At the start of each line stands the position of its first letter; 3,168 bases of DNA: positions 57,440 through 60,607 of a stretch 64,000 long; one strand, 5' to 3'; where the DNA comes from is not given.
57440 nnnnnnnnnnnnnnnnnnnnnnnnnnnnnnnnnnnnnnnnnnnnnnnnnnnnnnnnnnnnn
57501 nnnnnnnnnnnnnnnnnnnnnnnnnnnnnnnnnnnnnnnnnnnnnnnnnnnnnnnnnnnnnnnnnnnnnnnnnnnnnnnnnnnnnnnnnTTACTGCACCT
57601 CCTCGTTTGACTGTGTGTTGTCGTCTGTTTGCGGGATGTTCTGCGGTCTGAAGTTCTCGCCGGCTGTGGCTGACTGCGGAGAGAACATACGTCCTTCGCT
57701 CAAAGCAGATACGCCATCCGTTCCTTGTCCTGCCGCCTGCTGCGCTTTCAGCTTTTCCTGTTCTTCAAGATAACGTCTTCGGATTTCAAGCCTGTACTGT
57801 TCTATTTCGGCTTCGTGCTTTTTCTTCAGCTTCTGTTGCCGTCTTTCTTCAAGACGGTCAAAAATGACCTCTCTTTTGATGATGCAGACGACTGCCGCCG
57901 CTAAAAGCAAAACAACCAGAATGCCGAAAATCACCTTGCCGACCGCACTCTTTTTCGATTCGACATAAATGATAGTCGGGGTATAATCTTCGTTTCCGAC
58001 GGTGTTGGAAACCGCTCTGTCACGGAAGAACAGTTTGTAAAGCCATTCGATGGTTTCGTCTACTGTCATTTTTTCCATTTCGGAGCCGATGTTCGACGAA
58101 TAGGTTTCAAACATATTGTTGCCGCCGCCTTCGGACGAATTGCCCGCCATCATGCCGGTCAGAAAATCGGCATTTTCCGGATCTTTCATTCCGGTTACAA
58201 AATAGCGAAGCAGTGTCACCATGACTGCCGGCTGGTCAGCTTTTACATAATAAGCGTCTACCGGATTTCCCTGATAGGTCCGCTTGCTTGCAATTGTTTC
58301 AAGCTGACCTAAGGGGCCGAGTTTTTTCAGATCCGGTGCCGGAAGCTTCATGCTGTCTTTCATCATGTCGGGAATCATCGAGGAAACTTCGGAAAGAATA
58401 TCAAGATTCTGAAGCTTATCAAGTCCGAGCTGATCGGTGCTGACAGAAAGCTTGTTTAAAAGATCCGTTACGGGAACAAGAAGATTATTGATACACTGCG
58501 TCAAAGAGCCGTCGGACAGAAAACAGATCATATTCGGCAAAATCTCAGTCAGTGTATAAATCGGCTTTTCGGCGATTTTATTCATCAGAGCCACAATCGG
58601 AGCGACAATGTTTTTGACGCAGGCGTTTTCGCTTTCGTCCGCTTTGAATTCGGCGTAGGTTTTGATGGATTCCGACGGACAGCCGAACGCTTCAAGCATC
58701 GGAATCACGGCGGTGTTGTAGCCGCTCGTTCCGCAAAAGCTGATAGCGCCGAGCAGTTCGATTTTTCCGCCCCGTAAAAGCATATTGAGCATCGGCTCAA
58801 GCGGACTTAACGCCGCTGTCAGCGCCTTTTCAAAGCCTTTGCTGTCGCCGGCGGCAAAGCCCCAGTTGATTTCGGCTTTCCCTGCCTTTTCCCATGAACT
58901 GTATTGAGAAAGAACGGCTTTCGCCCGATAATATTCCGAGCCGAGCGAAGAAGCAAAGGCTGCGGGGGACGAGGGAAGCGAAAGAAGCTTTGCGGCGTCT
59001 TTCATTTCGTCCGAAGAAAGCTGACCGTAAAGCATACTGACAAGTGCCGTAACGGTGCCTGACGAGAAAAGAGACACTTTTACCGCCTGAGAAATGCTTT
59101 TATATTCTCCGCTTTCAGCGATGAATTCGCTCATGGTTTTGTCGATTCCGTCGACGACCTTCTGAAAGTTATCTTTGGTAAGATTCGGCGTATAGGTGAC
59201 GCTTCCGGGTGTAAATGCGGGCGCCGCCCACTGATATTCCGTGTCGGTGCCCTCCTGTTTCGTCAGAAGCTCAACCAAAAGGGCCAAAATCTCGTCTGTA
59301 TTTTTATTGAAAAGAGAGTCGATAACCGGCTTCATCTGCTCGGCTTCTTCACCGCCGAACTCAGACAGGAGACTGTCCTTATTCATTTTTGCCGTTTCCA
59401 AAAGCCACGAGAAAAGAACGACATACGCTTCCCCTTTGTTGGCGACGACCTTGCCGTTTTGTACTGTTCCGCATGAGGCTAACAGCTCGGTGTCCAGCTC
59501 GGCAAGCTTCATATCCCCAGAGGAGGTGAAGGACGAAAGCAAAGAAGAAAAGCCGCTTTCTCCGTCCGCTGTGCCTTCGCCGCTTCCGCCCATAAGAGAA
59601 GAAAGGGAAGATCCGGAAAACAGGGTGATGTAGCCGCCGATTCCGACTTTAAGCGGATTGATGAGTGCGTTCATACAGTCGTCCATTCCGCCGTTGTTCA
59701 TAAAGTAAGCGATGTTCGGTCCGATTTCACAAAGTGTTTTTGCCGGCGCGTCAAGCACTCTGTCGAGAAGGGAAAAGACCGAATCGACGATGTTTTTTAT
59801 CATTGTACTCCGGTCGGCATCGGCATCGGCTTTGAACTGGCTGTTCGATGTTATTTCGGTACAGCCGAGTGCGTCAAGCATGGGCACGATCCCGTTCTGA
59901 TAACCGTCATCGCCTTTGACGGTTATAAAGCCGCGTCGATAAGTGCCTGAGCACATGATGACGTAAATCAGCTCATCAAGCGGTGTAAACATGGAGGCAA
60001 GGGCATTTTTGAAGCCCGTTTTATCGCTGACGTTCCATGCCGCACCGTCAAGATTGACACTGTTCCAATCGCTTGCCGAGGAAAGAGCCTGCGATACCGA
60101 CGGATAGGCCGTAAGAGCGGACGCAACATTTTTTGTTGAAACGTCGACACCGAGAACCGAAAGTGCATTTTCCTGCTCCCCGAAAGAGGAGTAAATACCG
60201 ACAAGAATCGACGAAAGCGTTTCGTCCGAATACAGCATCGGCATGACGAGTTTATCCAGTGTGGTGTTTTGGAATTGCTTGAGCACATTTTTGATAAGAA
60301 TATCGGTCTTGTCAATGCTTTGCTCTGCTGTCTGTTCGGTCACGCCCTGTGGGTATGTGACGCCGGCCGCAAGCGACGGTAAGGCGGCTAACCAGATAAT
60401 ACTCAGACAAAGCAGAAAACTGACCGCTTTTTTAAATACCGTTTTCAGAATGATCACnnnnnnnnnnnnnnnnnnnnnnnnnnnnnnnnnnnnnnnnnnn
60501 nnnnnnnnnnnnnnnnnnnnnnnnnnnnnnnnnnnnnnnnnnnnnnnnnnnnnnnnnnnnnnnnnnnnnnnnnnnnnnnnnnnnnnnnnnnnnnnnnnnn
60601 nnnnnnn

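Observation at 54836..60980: MarR, 955-aa anchored surface protein and fused MacB-type ABC: a candidate mechanotransmission system of unknown function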

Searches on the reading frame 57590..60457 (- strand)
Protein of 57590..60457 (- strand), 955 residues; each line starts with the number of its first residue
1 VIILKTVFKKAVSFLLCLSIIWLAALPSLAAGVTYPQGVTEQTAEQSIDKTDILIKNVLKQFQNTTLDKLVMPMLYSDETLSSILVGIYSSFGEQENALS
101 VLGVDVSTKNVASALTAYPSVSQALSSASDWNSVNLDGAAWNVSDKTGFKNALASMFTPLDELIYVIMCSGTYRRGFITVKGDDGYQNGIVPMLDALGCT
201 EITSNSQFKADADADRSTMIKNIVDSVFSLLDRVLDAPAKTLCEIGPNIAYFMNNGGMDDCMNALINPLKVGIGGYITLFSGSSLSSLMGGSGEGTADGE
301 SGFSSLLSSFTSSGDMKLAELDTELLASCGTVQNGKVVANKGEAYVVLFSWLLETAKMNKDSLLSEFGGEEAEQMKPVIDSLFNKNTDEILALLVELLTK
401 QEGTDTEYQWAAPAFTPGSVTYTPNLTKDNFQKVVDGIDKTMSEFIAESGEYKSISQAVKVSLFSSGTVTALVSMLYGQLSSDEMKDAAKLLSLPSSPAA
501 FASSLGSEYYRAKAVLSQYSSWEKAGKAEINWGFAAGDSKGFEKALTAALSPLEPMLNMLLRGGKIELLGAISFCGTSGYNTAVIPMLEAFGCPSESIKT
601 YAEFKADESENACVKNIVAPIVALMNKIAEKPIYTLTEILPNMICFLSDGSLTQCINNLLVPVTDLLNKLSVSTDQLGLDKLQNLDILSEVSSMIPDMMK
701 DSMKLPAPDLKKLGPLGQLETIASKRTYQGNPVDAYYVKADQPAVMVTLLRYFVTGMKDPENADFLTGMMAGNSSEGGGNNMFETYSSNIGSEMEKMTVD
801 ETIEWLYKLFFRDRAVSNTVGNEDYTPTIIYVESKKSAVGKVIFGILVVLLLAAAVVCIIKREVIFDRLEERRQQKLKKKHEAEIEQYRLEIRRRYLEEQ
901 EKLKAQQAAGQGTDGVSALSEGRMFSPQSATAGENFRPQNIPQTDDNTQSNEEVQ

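Call 3: search_protein_families(library=pfam, proteins=[window:57590-60457:-], max_evalue=0.1)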
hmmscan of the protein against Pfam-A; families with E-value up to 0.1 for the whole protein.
window:57590-60457:- (955 aa): 1 family
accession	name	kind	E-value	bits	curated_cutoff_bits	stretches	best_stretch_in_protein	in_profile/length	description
PF18947.5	HAMP_2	-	0.029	14.8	24.3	0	430-446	5-21/67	HAMP domain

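Call 4: search_protein_families(library=ncbifam, proteins=[window:57590-60457:-], max_evalue=0.1)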
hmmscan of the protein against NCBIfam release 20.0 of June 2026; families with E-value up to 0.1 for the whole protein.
window:57590-60457:- (955 aa): 0 families

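Call 5: find_homologous_proteins(query=window:57590-60457:-)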
Query window:57590-60457:- (955 aa): 49 proteins with E <= 0.001 among 8000 candidates.
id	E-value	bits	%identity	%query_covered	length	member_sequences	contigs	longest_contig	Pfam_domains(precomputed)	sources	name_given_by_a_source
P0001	0.0e+0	2086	99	100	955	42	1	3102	-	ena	-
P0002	0.0e+0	1747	83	100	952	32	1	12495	-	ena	-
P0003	0.0e+0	1710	80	100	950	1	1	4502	-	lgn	-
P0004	0.0e+0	1683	79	100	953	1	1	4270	-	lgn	-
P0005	0.0e+0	1623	75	100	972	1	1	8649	-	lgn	-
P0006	0.0e+0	1600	77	97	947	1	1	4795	-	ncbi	ncbi:MAG: hypothetical protein ACI4SB_08180 [Acutalibacteraceae bacterium]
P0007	0.0e+0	1595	76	99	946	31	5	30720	-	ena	-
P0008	0.0e+0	1541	73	100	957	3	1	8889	-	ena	-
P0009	0.0e+0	1531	72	100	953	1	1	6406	-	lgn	-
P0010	0.0e+0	1531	72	100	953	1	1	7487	-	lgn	-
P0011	0.0e+0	1503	72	100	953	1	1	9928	-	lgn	-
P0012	0.0e+0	1243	83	72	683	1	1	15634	-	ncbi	ncbi:MAG: hypothetical protein ACI4XE_02685, partial [Acutalibacteraceae bacterium]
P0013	3.2e-282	957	47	100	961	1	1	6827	-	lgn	-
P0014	2.0e-275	934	50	92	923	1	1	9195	-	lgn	-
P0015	7.6e-253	860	49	87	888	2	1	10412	-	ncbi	ncbi:MAG: hypothetical protein ACI4W6_08305 [Acutalibacteraceae bacterium]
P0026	8.2e-208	711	42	93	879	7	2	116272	-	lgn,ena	-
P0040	7.8e-199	681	39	92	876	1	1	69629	-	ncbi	-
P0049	7.2e-141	489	32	90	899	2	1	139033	-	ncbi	-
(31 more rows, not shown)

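Call 6: search_solved_structures(query=window:57590-60457:-, max_evalue=10)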
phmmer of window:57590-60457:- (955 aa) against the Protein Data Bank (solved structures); distinct sequences matched with E-value up to 10: 5.
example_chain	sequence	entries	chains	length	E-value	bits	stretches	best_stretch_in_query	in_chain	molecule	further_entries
7uzf_M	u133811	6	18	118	0.17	13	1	869-947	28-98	V-type proton ATPase subunit G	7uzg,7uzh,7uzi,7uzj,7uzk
6agf_A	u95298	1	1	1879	0.82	10.8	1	769-920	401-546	Sodium channel protein type 4 subunit alpha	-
7u8o_M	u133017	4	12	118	1.1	10.3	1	869-947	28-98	V-type proton ATPase subunit G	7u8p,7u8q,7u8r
8ct8_A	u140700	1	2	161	1.5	9.8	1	184-278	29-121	Unextended protein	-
6wlz_M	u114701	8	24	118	1.6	9.8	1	869-947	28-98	V-type proton ATPase subunit G 1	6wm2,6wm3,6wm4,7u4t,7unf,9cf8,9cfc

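Call 8: find_encoding_contigs(protein=P0049, flank=8000, max_places=2)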
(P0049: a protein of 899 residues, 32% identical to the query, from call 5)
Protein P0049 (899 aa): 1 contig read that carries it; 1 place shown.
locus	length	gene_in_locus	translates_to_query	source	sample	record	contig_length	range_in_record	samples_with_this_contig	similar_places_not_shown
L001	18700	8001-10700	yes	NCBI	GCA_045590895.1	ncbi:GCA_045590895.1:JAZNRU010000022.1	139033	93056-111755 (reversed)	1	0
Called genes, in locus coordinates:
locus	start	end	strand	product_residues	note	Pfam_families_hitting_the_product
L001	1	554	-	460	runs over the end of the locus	PF08245:Mur_ligase_M (faint), PF08353:MurT_C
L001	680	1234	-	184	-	PF02525:Flavodoxin_2, PF03358:FMN_red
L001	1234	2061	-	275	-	PF01261:AP_endonuc_2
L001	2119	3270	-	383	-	PF07454:SpoIIP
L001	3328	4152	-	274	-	PF03418:Peptidase_A25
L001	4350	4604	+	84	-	PF01649:Ribosomal_S20p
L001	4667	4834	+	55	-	-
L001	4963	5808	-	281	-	-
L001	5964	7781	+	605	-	-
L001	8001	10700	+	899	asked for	-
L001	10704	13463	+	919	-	PF00005:ABC_tran, PF13304:AAA_21 (faint), PF02687:FtsX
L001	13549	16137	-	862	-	PF16990:CBM_35 (faint), PF03422:CBM_6 (faint)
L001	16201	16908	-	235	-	PF00528:BPD_transp_1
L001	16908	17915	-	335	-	PF00005:ABC_tran, PF02463:SMC_N (weak), PF13304:AAA_21, PF09383:NIL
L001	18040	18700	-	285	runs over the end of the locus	PF03180:Lipoprotein_9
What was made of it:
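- A regulator is not universal: in L001 the upstream gene is not a regulator (call 8).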

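Call 9: find_encoding_contigs(protein=P0026, flank=8000, max_places=2)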
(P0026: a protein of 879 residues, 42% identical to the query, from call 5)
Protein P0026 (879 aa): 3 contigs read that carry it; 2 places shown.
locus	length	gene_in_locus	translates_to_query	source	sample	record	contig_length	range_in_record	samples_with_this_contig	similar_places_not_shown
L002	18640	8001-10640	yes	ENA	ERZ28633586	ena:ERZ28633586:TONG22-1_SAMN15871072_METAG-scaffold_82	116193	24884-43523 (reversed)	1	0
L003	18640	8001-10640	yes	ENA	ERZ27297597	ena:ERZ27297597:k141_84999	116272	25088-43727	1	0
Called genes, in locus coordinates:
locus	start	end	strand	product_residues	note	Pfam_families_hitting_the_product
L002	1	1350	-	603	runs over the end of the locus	PF00664:ABC_membrane, PF00005:ABC_tran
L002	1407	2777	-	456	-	PF03448:MgtE_N, PF00571:CBS (weak), PF01769:MgtE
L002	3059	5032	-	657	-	PF02463:SMC_N (weak), PF00664:ABC_membrane, PF00005:ABC_tran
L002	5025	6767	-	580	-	PF00664:ABC_membrane, PF00005:ABC_tran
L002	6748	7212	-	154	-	PF12802:MarR_2 (weak)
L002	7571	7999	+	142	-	PF01047:MarR, PF24034:DUF7343 (faint), PF12802:MarR_2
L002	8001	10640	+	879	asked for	-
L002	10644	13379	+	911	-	PF00005:ABC_tran, PF02687:FtsX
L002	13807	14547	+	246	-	-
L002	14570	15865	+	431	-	PF08245:Mur_ligase_M, PF27239:FOL3_C, PF02875:Mur_ligase_C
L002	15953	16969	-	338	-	PF00106:adh_short, PF01073:3Beta_HSD, PF01370:Epimerase, PF02719:Polysacc_synt_2, PF04321:RmlD_sub_bind, PF05368:NmrA (faint), PF08659:KR (weak), PF16363:GDP_Man_Dehyd, +2 more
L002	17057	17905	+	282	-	PF00398:RrnaAD, PF13649:Methyltransf_25 (faint)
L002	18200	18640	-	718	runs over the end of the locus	PF18952:DUF5696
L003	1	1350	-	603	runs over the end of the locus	PF00664:ABC_membrane, PF00005:ABC_tran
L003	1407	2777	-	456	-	PF03448:MgtE_N, PF00571:CBS (weak), PF01769:MgtE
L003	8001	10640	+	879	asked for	-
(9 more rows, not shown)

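Call 10: find_encoding_contigs(protein=P0040, flank=8000, max_places=2)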
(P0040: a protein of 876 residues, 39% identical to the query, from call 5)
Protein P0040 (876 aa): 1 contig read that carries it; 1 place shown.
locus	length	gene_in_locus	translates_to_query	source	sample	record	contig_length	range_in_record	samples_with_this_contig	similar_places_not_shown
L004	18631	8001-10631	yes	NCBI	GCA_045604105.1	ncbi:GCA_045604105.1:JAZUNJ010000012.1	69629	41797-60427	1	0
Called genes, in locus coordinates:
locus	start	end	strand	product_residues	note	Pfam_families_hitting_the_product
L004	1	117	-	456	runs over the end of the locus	PF03448:MgtE_N, PF00571:CBS (weak), PF01769:MgtE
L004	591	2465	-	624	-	-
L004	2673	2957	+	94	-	PF12844:HTH_19, PF13443:HTH_26 (faint), PF13560:HTH_31, PF01381:HTH_3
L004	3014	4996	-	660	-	PF02463:SMC_N (weak), PF00664:ABC_membrane, PF00005:ABC_tran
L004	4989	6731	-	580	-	PF00664:ABC_membrane, PF00005:ABC_tran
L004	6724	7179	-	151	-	PF12802:MarR_2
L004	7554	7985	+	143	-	PF22381:Staph_reg_Sar_Rot (weak), PF01047:MarR, PF13463:HTH_27 (weak), PF24034:DUF7343 (faint), PF12802:MarR_2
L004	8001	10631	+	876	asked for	-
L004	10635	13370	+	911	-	PF00005:ABC_tran, PF13304:AAA_21 (faint), PF02687:FtsX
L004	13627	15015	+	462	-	PF00668:Condensation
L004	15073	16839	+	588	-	PF00501:AMP-binding, PF23562:AMP-binding_C_3 (weak)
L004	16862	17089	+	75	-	PF00550:PP-binding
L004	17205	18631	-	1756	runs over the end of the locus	-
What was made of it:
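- The same holds in L001-L004 (calls 8-10).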

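Call 29: predict_structure(alignment_id=A1)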
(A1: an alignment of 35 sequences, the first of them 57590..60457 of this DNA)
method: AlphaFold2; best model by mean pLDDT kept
length: 955 residues; sequences in the alignment: 35
mean_pLDDT: 72.8   pTM: 0.60
mean pLDDT of the five models: 72.8, 72.7, 72.2, 69.2, 67.8
residues with pLDDT >= 90: 120; 70-90: 511; 50-70: 174; < 50: 150
segments of 3 or more residues with pLDDT < 50: 23-31, 272-313, 772-788, 814-841, 861-866, 911-937, 939-941, 943-955
pLDDT, mean of each block of 10 residues (from residue 1): 56 64 44 71 88 84 78 81 77 61 74 88 87 82 88 87 80 63 81 84 90 87 88 88 87 75 69 42 38 35 39 59 81 80 88 84 68 68 84 86 75 80 82 86 78 86 91 87 74 82 89 91 86 92 94 88 81 83 92 91 90 93 93 90 86 84 76 61 70 79 78 88 87 87 89 78 59 44 48 69 78 43 34 40 54 53 49 57 58 69 61 33 32 33 35 34
secondary structure, 60 per line:
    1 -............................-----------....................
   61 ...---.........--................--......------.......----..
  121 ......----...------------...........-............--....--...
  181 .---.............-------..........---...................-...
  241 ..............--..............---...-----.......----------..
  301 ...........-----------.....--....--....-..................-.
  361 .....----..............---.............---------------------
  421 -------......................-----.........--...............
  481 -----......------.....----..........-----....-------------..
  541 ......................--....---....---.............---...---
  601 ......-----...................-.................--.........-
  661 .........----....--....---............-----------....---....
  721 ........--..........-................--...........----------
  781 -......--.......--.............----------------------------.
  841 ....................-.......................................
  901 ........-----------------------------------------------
elements in order (helices of 4 or more, strands of 3 or more residues): H2-29 H41-63 H67-75 H78-93 H96-101 H108-114 H119-126 H146-156 H158-169 E172-175 E178-181 H185-197 H205-214 H218-236 H238-254 H257-270 H282-288 H299-311 H323-327 E330-333 E336-339 H341-358 H360-365 H370-383 H387-399 H428-449 H455-463 H466-480 H486-491 H498-502 H507-516 H522-525 H539-562 E565-568 E572-575 H579-591 H601-606 H612-630 H632-648 H651-659 H661-669 H674-677 H680-683 H687-698 H710-713 E717-728 E731-740 H742-757 H760-770 H782-787 H790-796 H799-811 H840-860 H862-908
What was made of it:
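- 57590..60457 (-): Partner gene: 955-aa type I membrane protein (signal peptide, two helical modules, C-terminal TM helix, cytoplasmic tail). AF2 model with pLDDT 72.8 and pTM 0.60, mostly helical (call 29).
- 59228..60364 (-): Module 1 (aa 32-410), with a conserved core at aa 161-200 (beta-hairpin followed by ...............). AF2 secondary structure (call 29).
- Checked: AF2 models the tail as a single helix, 862-908 (call 29).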

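Call 31: fold_search(model_id=the predicted structure, library=pdb)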
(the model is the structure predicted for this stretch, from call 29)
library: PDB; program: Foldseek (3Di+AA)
matches with E <= 10: 132; with E <= 0.001: 0
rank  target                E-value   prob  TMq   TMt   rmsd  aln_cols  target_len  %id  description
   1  8qri_C                2.9e-01  0.03  0.07  0.04  34.1       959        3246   11  TRRAP and EP400 in the human Tip60 complex (released 2024-08-07)
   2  4pju_A                4.7e-01  0.05  0.09  0.09  33.5       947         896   10  crystal structure of human Stromal Antigen 2 (SA2) in complex with Sister Chromatid Cohesion protein 1 (Scc1) (released 2014-08-27)
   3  7t65_A                5.9e-01  0.03  0.07  0.04  34.0       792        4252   11  Rabbit RyR1 disease mutant Y523S in complex with FKBP12.6 embedded in lipidic nanodisc in the open state (released 2022-07-20)
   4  6wg3_D                7.1e-01  0.04  0.08  0.08  31.7       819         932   12  Cryo-EM structure of human Cohesin-NIPBL-DNA complex (released 2020-05-20)
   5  9n77_LM               9.7e-01  0.04  0.09  0.07  29.4       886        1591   10  SSU processome maturation and disassembly, State K (released 2025-11-05)
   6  9b3f_A                9.7e-01  0.03  0.08  0.08  34.9      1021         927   12  Cryo-EM structure of yeast (Nap1)2-H2A-H2B-Kap114 (released 2024-11-27)
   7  8x49_A                1.0e+00  0.02  0.08  0.04  33.5       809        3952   10  Cryo-EM structure of Ryanodine receptor 1 (100 nM Ca2+) (released 2025-03-05)
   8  3p8c_A                1.0e+00  0.02  0.07  0.06  34.3       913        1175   10  Structure and Control of the Actin Regulatory WAVE Complex (released 2010-12-01)
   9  8cwy_A                1.3e+00  0.04  0.07  0.12  27.4       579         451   10  Accurate computational design of genetically encoded 3D protein crystals (released 2023-11-01)
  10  6vae_B                1.4e+00  0.03  0.09  0.08  30.3       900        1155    8  Mono-ubiquitinated Fanconi Anemia ID complex bound to ICL DNA (released 2020-03-18)
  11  8a9k_A                1.5e+00  0.02  0.08  0.07  29.0       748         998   10  Cryo-EM structure of USP1-UAF1 bound to FANCI and mono-ubiquitinated FANCD2 with ML323 (consensus reconstruction) (released 2022-10-12)
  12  8thj_A                1.7e+00  0.02  0.07  0.09  31.6       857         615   10  Cryo-EM structure of the Tripartite ATP-independent Periplasmic (TRAP) transporter SiaQM from Haemophilus influenzae ( (released 2023-11-22)
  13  7abh_u                1.7e+00  0.04  0.10  0.10  35.6       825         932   12  Human pre-Bact-2 spliceosome (SF3b/U2 snRNP portion) (released 2020-12-09)
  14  9gyt_1u               1.8e+00  0.02  0.08  0.10  29.0       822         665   10  High resolution structure of B. oleracea mitoribosome (released 2025-10-15)
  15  9cad_D                1.8e+00  0.01  0.07  0.03  32.3       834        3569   11  Cryo-EM structure of the TRRAP lobe of the native human TIP60 complex (composite structure) (released 2025-06-18)
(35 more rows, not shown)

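Call 32: search_protein_representatives(alignment_id=A1)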
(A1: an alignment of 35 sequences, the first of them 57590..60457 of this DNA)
Query: 35 sequences, 885 profile positions. Proteins with E-value up to 0.001 (for the whole library): 751; up to 1e-10: 620; up to 1e-30: 380. The best 150 are listed.
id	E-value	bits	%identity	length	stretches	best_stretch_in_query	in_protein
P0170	0.0e+00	1836.0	-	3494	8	27-854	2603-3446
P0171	0.0e+00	1400.9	-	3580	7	27-808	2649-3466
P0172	0.0e+00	1236.2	-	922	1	2-884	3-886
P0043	0.0e+00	1168.6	-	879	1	2-881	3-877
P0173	0.0e+00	1144.0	-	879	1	1-881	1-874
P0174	0.0e+00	1133.4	-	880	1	1-872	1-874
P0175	0.0e+00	1107.7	-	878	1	1-881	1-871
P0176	0.0e+00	1095.4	-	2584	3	27-809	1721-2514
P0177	0.0e+00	1084.9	-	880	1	2-881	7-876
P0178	0.0e+00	1051.0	-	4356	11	218-810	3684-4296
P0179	0.0e+00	1047.2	-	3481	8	331-775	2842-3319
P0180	0.0e+00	1039.7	-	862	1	1-875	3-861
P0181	0.0e+00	1031.9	-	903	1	2-869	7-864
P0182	0.0e+00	1029.7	-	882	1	2-885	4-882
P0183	0.0e+00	1018.2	-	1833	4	27-863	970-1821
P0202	8.7e-254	861.1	-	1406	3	28-834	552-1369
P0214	2.9e-233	793.2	-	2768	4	31-772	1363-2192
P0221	2.5e-220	750.4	-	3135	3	139-808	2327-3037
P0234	4.4e-176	604.0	-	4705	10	534-801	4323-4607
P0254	2.4e-141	489.1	-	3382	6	41-773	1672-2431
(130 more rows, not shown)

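Call 34: search_protein_families(library=pfam, proteins=[P0170, P0176, P0183, P0202], max_evalue=0.001)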
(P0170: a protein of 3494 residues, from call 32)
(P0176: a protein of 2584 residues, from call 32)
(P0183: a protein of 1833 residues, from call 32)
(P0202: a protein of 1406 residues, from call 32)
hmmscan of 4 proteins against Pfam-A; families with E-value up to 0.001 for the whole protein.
P0170 (3494 aa): 3 families
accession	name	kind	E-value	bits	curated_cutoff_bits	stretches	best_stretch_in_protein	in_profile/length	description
PF03484.21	B5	-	4.6e-11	43.2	28.6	0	2671-2696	6-31/67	tRNA synthetase B5 domain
PF11829.13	DUF3349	-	0.00021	22.5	28.3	0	967-988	13-34/94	Protein of unknown function (DUF3349)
PF00710.25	Asparaginase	-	0.00038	20.5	22.5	0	1516-1587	9-81/193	Asparaginase, N-terminal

P0176 (2584 aa): 0 families

P0183 (1833 aa): 0 families

P0202 (1406 aa): 0 families
